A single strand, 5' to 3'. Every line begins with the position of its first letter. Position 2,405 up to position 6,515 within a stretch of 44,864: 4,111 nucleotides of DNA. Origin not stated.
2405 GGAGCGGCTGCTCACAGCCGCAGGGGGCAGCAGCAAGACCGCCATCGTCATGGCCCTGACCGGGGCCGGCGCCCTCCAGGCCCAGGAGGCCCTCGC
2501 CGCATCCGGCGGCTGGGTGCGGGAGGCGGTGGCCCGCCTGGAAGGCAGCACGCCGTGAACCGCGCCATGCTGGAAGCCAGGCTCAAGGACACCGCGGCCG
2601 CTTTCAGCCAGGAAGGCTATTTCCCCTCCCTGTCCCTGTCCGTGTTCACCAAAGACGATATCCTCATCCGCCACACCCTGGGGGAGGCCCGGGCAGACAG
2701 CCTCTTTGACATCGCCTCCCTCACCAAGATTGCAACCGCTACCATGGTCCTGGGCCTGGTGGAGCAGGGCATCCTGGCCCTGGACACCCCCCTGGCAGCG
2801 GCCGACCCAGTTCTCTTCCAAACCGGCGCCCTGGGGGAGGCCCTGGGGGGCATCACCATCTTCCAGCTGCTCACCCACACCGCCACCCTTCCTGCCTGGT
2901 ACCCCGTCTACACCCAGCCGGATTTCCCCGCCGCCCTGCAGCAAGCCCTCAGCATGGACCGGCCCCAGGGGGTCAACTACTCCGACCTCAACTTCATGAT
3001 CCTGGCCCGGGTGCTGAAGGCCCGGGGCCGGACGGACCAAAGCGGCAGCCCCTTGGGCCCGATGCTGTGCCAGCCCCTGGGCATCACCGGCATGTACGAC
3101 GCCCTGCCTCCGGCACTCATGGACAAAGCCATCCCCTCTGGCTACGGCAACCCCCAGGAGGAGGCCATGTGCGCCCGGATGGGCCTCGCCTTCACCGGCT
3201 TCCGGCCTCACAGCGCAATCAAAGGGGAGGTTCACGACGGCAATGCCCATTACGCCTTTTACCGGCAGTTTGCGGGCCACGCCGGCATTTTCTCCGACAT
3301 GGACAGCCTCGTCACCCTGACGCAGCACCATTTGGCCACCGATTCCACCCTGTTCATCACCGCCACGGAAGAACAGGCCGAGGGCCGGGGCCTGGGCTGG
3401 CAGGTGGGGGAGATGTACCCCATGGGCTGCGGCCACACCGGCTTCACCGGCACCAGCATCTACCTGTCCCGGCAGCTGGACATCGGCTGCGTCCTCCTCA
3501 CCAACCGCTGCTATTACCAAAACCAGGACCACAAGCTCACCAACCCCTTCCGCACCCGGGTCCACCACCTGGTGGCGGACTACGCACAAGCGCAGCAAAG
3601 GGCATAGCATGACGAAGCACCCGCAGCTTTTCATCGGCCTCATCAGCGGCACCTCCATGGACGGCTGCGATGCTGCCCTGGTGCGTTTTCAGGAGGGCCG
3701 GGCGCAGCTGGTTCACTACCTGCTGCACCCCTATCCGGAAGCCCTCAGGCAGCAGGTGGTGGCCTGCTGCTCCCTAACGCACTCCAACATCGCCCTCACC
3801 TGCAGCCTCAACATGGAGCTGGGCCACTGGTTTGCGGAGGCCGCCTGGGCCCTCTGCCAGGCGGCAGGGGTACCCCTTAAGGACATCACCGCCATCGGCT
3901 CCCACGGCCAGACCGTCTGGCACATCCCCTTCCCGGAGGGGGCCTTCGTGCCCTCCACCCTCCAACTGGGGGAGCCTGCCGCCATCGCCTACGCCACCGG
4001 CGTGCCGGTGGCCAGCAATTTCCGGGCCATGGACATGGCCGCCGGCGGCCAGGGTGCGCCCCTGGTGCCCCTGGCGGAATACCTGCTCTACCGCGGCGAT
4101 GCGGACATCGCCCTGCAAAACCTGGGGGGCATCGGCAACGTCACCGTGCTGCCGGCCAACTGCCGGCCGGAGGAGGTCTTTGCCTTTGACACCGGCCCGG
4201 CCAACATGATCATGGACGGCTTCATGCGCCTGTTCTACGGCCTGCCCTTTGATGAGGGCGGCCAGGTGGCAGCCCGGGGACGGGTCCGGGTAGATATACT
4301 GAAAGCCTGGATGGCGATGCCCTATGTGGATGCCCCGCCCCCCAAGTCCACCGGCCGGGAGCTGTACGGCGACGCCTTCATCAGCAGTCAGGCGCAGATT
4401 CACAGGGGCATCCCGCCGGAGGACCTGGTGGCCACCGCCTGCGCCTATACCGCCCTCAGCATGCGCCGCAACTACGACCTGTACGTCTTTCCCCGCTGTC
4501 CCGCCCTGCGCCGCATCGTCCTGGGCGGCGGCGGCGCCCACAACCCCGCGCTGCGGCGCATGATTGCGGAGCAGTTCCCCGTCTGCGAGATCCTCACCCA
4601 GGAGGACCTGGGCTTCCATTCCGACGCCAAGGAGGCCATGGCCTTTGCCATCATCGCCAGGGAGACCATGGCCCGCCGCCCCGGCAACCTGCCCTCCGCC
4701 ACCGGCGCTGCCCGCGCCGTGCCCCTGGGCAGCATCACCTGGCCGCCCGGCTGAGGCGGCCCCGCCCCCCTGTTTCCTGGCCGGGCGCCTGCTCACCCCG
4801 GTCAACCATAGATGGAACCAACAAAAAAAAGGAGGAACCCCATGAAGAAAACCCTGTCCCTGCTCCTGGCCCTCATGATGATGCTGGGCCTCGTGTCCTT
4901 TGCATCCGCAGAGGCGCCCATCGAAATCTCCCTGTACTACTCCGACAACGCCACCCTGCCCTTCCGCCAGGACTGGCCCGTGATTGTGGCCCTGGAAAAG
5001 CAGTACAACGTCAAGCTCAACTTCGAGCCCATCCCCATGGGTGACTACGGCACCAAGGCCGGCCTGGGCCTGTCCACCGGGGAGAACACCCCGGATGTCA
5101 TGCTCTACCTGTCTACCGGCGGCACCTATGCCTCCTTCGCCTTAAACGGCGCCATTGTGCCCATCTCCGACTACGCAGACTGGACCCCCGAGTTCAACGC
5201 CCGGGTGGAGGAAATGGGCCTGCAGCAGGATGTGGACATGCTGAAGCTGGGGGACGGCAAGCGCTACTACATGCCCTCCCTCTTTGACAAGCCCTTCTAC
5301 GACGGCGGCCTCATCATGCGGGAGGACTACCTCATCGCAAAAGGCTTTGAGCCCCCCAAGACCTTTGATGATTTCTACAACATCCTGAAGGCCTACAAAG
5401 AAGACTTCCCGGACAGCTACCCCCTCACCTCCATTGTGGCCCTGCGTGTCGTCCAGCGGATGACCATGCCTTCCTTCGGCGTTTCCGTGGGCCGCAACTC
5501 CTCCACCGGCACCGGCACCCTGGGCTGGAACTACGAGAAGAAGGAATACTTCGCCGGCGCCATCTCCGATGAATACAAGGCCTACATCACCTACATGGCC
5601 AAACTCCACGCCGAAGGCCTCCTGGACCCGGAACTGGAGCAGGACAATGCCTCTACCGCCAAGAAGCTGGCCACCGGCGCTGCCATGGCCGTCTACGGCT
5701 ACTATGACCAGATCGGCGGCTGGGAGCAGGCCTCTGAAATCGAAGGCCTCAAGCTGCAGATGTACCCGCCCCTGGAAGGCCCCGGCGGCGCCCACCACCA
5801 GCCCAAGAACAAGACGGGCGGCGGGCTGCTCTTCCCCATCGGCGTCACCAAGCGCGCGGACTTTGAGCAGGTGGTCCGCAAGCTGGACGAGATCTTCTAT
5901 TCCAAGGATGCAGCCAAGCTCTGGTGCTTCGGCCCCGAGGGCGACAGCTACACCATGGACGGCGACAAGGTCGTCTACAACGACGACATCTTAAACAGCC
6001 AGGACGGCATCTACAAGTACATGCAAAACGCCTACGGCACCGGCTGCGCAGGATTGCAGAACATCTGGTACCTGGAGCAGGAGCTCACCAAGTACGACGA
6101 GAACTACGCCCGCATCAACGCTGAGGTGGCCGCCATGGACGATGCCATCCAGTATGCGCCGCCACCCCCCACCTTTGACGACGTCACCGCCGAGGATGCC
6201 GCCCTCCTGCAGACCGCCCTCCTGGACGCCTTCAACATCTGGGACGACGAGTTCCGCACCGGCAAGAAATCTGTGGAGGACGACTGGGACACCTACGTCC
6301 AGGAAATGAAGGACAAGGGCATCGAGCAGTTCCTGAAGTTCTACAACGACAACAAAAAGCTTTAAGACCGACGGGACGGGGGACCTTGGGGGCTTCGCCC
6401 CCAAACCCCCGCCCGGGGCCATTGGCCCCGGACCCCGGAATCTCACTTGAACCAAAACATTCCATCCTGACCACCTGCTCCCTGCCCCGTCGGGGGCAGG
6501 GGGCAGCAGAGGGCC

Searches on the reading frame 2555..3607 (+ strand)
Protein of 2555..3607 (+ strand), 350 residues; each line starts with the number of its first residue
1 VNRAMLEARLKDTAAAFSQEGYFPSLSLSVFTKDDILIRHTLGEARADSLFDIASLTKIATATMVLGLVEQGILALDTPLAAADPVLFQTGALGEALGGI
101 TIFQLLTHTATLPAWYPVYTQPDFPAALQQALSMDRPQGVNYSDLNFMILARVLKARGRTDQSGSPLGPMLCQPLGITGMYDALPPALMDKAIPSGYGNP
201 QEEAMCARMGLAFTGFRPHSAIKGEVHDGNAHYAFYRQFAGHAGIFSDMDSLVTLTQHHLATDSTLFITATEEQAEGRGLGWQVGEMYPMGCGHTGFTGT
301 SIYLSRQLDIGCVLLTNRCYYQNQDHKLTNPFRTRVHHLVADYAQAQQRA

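Call 46: search_protein_families(library=pfam, proteins=[window:2555-3607:+], max_evalue=0.0001)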
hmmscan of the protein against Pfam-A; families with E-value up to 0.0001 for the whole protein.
window:2555-3607:+ (350 aa): 1 family
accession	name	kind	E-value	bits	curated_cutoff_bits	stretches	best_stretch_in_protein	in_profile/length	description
PF00144.29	Beta-lactamase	-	9.5e-32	110.9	27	1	12-321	3-313/329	Beta-lactamase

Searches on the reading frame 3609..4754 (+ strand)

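Call 46: search_protein_families(library=pfam, proteins=[window:3609-4754:+], max_evalue=0.0001)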
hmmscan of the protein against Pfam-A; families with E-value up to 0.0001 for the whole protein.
window:3609-4754:+ (381 aa): 1 family
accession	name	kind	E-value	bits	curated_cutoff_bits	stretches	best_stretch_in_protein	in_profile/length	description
PF03702.20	AnmK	-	2.1e-99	333.5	24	1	6-377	1-365/367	Anhydro-N-acetylmuramic acid kinase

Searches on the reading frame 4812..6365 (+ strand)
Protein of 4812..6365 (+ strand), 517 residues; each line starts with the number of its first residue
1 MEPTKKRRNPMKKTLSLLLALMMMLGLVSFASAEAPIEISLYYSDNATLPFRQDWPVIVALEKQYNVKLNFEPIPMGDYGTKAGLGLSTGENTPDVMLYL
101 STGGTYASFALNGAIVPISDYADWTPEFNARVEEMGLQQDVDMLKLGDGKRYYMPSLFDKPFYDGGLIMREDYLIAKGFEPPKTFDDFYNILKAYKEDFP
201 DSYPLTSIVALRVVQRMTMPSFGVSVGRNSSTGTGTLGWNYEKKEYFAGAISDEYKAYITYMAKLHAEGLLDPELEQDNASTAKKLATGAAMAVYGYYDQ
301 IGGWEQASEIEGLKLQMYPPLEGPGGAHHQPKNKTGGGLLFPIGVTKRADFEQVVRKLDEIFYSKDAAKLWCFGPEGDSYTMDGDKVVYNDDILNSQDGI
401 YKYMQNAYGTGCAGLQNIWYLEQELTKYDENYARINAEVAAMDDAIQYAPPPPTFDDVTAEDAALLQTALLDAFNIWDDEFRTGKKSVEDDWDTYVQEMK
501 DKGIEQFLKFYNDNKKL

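Call 46: search_protein_families(library=pfam, proteins=[window:4812-6365:+], max_evalue=0.0001)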
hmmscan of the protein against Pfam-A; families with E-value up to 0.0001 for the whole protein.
window:4812-6365:+ (517 aa): 2 families
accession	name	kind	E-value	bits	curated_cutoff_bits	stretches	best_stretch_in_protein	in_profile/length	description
PF13416.11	SBP_bac_8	-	2.5e-13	50.9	27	1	59-358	4-239/279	Bacterial extracellular solute-binding protein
PF01547.30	SBP_bac_1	-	1.9e-06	28.6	26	1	60-346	16-284/307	Bacterial extracellular solute-binding protein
